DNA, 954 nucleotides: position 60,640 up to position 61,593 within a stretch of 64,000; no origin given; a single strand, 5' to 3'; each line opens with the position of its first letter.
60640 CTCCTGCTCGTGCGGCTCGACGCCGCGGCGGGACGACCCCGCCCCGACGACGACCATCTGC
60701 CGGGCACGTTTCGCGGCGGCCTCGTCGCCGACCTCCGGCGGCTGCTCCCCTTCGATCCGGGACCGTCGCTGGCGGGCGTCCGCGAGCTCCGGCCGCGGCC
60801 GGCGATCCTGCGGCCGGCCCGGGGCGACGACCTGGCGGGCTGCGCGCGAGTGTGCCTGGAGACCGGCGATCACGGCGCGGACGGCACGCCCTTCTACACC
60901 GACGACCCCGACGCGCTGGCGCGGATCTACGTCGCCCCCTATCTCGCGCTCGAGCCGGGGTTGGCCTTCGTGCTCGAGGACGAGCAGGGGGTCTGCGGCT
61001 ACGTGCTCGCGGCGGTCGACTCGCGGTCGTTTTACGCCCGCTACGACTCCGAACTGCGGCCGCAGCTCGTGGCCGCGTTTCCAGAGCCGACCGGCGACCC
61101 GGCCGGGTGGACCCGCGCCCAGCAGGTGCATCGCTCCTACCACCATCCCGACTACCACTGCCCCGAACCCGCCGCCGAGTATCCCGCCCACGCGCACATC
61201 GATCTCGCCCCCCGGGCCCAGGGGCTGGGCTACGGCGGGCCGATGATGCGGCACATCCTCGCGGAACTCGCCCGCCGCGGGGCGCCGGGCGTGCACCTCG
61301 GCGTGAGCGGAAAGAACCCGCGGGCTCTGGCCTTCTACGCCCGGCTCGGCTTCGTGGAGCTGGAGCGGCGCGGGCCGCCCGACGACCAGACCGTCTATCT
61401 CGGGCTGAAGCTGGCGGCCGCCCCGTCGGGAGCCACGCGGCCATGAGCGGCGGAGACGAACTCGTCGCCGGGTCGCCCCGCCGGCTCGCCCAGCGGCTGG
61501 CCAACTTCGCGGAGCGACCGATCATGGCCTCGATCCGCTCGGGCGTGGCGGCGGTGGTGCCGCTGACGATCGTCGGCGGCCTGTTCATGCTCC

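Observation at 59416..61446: Bacterial GH84 fused to a GNAT domain: same two-domain plan as metazoan O-GlcNAcase, but with an intact-looking acetyl-CoA motif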

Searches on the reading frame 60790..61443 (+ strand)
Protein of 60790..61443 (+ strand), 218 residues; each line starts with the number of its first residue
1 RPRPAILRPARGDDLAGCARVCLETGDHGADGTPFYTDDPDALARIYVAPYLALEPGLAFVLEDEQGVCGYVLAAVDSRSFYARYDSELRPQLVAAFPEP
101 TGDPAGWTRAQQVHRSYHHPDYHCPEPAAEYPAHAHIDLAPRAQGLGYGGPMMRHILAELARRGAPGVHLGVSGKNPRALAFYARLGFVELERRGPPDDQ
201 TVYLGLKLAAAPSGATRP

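Call 6: search_solved_structures(query=window:60841-61443:+, max_evalue=1, show_alignments=4)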
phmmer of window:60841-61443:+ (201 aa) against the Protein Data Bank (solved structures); distinct sequences matched with E-value up to 1: 52.
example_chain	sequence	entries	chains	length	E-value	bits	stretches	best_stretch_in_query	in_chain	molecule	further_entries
3zj0_A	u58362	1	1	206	9.9e-45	156.3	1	2-177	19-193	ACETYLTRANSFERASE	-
4bmh_A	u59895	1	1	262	1.4e-30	110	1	4-190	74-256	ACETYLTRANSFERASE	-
6r45_A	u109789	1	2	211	5e-17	65.7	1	4-191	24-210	O-GlcNAcase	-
9qen_A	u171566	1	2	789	7.2e-17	65.2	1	3-188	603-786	Protein O-GlcNAcase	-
6hki_A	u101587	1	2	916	9.2e-17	64.9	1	3-188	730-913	Protein O-GlcNAcase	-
5m7r_A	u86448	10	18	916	9.2e-17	64.9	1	3-188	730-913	Protein O-GlcNAcase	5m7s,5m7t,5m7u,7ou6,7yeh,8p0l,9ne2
9qep_A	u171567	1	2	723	1.1e-15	61.4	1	4-191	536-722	O-GlcNAcase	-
5isv_A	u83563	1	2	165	0.00049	23.3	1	120-175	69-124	Ribosomal-protein-alanine acetyltransferase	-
5ib0_A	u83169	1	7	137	0.0041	20.3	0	119-167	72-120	Uncharacterized protein PA4534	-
2cnm_A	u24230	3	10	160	0.0042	20.2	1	120-175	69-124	MODIFICATION OF 30S RIBOSOMAL SUBUNIT PROTEIN S18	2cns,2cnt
4ubr_A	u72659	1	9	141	0.0044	20.1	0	119-167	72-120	Putative acetyltransferase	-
7wx5_A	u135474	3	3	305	0.0077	19.4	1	119-171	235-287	N-acetyltransferase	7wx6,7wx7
6zmp_A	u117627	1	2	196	0.0081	19.3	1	114-171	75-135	N-terminal acetyltransferase-like protein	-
5zgn_C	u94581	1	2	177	0.012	18.8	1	123-175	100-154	KacT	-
3owc_A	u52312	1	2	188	0.014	18.5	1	118-174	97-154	Probable acetyltransferase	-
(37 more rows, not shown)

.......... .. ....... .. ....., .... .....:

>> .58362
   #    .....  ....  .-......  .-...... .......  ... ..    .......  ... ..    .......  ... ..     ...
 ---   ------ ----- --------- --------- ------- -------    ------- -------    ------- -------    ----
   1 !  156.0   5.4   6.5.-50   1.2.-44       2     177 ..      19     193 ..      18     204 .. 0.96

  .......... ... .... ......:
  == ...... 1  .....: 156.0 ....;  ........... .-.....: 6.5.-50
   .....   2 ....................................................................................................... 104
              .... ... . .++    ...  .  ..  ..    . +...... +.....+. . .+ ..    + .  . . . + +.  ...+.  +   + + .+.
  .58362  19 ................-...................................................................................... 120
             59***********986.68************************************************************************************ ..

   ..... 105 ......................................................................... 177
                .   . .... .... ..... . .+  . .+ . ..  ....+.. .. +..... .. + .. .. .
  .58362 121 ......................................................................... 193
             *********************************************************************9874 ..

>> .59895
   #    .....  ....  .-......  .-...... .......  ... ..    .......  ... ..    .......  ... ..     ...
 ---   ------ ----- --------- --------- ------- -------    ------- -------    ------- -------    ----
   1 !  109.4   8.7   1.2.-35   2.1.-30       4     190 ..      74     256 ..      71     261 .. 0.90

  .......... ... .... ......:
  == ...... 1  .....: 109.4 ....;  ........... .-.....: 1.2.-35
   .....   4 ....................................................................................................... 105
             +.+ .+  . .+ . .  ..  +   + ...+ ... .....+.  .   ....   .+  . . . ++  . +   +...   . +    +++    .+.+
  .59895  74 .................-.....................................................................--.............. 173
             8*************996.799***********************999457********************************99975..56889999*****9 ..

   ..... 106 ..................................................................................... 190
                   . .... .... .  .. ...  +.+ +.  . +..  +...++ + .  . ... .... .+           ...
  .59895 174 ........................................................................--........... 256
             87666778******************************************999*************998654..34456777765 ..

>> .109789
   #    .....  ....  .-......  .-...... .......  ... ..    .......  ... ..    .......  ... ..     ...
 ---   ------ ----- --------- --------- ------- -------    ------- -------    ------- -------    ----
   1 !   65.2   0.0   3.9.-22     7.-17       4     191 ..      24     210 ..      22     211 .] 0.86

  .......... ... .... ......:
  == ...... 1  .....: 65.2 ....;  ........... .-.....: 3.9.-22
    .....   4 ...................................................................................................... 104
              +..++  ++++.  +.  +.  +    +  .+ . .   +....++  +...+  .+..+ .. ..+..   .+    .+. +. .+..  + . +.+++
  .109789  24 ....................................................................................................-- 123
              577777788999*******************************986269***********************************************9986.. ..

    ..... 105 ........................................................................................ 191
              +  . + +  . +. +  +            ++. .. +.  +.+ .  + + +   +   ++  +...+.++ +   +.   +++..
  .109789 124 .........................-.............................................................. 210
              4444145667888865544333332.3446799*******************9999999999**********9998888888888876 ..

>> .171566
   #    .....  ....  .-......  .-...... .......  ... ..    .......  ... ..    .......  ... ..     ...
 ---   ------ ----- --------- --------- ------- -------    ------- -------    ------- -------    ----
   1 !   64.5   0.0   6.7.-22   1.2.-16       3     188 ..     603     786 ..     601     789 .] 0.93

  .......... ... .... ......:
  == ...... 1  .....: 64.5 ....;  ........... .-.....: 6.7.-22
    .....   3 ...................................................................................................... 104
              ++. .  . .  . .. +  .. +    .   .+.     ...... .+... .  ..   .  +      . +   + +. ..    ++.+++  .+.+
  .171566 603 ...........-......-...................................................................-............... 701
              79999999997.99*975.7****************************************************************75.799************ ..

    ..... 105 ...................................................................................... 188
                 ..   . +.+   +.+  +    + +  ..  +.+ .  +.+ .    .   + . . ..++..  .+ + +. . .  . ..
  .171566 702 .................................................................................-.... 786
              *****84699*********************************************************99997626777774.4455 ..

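Call 33: search_protein_representatives(protein=window:60790-61443:+)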
Query: 218 residues. Proteins with E-value up to 0.001 (for the whole library): 2401; up to 1e-10: 918; up to 1e-30: 125. The best 150 are listed.
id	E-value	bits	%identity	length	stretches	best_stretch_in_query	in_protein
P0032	8.4e-73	261.3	60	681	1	6-214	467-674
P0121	3.6e-67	242.9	56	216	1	7-210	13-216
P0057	6.4e-67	242.1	56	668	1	5-208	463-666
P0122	2.8e-63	230.1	56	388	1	2-205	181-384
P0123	7.4e-62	225.5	51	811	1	5-206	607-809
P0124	7.3e-58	212.4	52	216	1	7-208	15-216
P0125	3.4e-57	210.2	50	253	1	6-209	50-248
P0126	1.2e-56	208.5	54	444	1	7-210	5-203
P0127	3.0e-55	203.9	60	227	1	2-151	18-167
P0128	1.2e-54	201.9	53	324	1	8-196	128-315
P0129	2.0e-53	197.9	50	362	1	7-213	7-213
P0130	7.9e-52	192.7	48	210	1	12-208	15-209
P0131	8.6e-52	192.6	61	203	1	5-148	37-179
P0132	1.1e-51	192.2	50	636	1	7-207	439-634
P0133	9.4e-51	189.2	50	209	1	7-206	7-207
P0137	6.0e-47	176.7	50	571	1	5-213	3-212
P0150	1.2e-41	159.4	48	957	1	7-195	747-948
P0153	1.3e-40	156.0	45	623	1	6-193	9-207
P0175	7.3e-37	143.7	38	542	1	7-206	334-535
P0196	3.1e-34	135.1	47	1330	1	7-193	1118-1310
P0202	6.5e-34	134.1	45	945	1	3-199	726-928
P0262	9.0e-30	120.5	43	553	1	3-201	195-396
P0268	1.2e-29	120.2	42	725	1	9-191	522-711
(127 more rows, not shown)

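Call 34: search_protein_families(library=pfam, proteins=[P0123, P0150, P0196, P0202, P0268, P0137, P0153, P0126, P0175, P0262], max_evalue=0.0001)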
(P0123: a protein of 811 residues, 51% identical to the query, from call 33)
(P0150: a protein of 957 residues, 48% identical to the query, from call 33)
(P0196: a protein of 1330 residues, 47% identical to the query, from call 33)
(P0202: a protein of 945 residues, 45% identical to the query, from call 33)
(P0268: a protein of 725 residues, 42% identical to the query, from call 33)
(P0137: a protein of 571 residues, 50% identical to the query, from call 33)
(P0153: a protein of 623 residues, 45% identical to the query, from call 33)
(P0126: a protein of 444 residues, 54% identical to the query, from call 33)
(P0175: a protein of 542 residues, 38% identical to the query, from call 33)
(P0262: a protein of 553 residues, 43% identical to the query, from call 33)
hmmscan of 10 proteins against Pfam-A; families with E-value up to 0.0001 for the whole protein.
P0123 (811 aa): 7 families
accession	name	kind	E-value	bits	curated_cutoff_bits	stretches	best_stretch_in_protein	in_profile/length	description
PF22645.1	GKRP_SIS_N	-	2.3e-32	111.5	27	1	79-175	17-112/113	Glucokinase regulatory protein N-terminal SIS domain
PF20741.3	GKRP-like_C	-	1.7e-15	57.8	27.7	1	490-592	2-99/100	C-terminal lid domain of glucokinase regulatory protein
PF00583.31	Acetyltransf_1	-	9.8e-11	42.4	20.7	1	740-791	65-116/116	Acetyltransferase (GNAT) family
PF13508.13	Acetyltransf_7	-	2.9e-09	37.6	27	1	740-793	34-84/84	Acetyltransferase (GNAT) domain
PF22198.1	GKRP_SIS_2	-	9.1e-07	29.2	27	1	306-418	7-116/191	Glucokinase regulatory protein, second SIS domain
PF08445.16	FR47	-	1.4e-05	25.4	22.1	1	740-794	27-80/86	FR47-like protein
PF13673.13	Acetyltransf_10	-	5.9e-05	23.5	23.6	0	744-794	61-110/128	Acetyltransferase (GNAT) domain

P0150 (957 aa): 3 families
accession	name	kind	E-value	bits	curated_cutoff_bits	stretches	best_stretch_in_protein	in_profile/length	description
PF22645.1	GKRP_SIS_N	-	7.4e-32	109.9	27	1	105-210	17-113/113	Glucokinase regulatory protein N-terminal SIS domain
PF20741.3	GKRP-like_C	-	8.2e-22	78.1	27.7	1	615-717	1-99/100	C-terminal lid domain of glucokinase regulatory protein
PF00583.31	Acetyltransf_1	-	6.5e-05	23.6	20.7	0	891-941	67-116/116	Acetyltransferase (GNAT) family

P0196 (1330 aa): 9 families
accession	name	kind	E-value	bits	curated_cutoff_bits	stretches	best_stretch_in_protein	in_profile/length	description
PF22645.1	GKRP_SIS_N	-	5.8e-34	116.7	27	1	57-162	4-112/113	Glucokinase regulatory protein N-terminal SIS domain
PF00480.26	ROK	-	1.1e-29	104.3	22.9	1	845-969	117-232/294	ROK family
PF20741.3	GKRP-like_C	-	4.2e-16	59.8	27.7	1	521-625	1-97/100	C-terminal lid domain of glucokinase regulatory protein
PF22198.1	GKRP_SIS_2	-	5.9e-15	55.9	27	1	288-394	1-103/191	Glucokinase regulatory protein, second SIS domain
PF13673.13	Acetyltransf_10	-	9e-06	26.1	23.6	1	1260-1316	63-118/128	Acetyltransferase (GNAT) domain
PF00583.31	Acetyltransf_1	-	9.4e-06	26.3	20.7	1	1206-1305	12-116/116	Acetyltransferase (GNAT) family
PF13508.13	Acetyltransf_7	-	1.2e-05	26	27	1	1260-1307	40-84/84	Acetyltransferase (GNAT) domain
PF08445.16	FR47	-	1.3e-05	25.5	22.1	1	1260-1308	33-80/86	FR47-like protein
PF13580.11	SIS_2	-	9.3e-05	22.9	27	0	56-119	22-84/138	SIS domain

P0202 (945 aa): 5 families
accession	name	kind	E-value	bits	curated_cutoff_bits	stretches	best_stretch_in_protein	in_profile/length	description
PF00480.26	ROK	-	3.5e-44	151.9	22.9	1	384-709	2-291/294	ROK family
PF20741.3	GKRP-like_C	-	1.9e-16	60.9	27.7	1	234-339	1-98/100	C-terminal lid domain of glucokinase regulatory protein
PF22198.1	GKRP_SIS_2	-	2.6e-16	60.4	27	1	21-123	1-103/191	Glucokinase regulatory protein, second SIS domain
PF13508.13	Acetyltransf_7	-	2.8e-05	24.9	27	0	868-920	34-83/84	Acetyltransferase (GNAT) domain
PF00583.31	Acetyltransf_1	-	3.2e-05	24.6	20.7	1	869-919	66-116/116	Acetyltransferase (GNAT) family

P0268 (725 aa): 5 families
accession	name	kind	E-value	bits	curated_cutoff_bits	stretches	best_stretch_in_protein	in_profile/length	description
PF07555.19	NAGidase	-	6.1e-64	216.6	25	1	24-334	2-281/295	beta-N-acetylglucosaminidase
PF08445.16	FR47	-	5e-08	33.3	22.1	1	657-715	27-84/86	FR47-like protein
PF00583.31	Acetyltransf_1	-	6.2e-08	33.4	20.7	1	658-708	66-116/116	Acetyltransferase (GNAT) family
PF13508.13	Acetyltransf_7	-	1.1e-07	32.5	27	1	657-710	34-84/84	Acetyltransferase (GNAT) domain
PF13673.13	Acetyltransf_10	-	6.8e-05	23.3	23.6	0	661-713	61-112/128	Acetyltransferase (GNAT) domain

P0137 (571 aa): 4 families
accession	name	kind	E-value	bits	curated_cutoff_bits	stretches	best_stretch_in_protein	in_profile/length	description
PF13685.12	Fe-ADH_2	-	6.3e-15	55.9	28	1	280-368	61-149/149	Iron-containing alcohol dehydrogenase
PF00583.31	Acetyltransf_1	-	5.9e-08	33.4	20.7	1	131-187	60-116/116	Acetyltransferase (GNAT) family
PF13508.13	Acetyltransf_7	-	2.7e-07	31.3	27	1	135-188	33-83/84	Acetyltransferase (GNAT) domain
PF00465.25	Fe-ADH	-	4.6e-06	26.8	31.3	1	281-360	68-167/168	Iron-containing alcohol dehydrogenase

P0153 (623 aa): 6 families
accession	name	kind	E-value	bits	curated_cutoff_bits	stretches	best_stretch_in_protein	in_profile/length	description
PF13508.13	Acetyltransf_7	-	1.3e-09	38.8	27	1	143-204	28-84/84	Acetyltransferase (GNAT) domain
PF13685.12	Fe-ADH_2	-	1.3e-09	38.6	28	1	284-398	38-149/149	Iron-containing alcohol dehydrogenase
PF00583.31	Acetyltransf_1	-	1.7e-09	38.4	20.7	1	102-202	14-116/116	Acetyltransferase (GNAT) family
PF00465.25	Fe-ADH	-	2.8e-08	34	31.3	1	257-390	18-167/168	Iron-containing alcohol dehydrogenase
PF08445.16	FR47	-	4e-07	30.4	22.1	1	145-205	20-80/86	FR47-like protein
PF13673.13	Acetyltransf_10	-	1.3e-06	28.8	23.6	1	150-213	56-118/128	Acetyltransferase (GNAT) domain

P0126 (444 aa): 5 families
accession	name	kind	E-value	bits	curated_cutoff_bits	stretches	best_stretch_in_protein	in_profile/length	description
PF13580.11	SIS_2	-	6.3e-40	136.8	27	1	207-341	2-138/138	SIS domain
PF00583.31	Acetyltransf_1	-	4.9e-10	40.1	20.7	1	133-185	64-116/116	Acetyltransferase (GNAT) family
PF13508.13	Acetyltransf_7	-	1.3e-09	38.7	27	1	134-186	34-83/84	Acetyltransferase (GNAT) domain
PF08445.16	FR47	-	3.1e-05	24.3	22.1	1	134-188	27-80/86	FR47-like protein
PF13673.13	Acetyltransf_10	-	7.1e-05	23.2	23.6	0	138-189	61-111/128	Acetyltransferase (GNAT) domain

P0175 (542 aa): 1 family
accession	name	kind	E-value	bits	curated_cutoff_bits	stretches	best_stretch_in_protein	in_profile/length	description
PF07555.19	NAGidase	-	6e-10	39.4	25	1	1-65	207-271/295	beta-N-acetylglucosaminidase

P0262 (553 aa): 1 family
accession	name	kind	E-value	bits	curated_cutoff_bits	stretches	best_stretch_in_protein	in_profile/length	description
PF17676.7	Peptidase_S66C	-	3.8e-21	76.3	23.7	1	67-163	1-107/120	LD-carboxypeptidase C-terminal domain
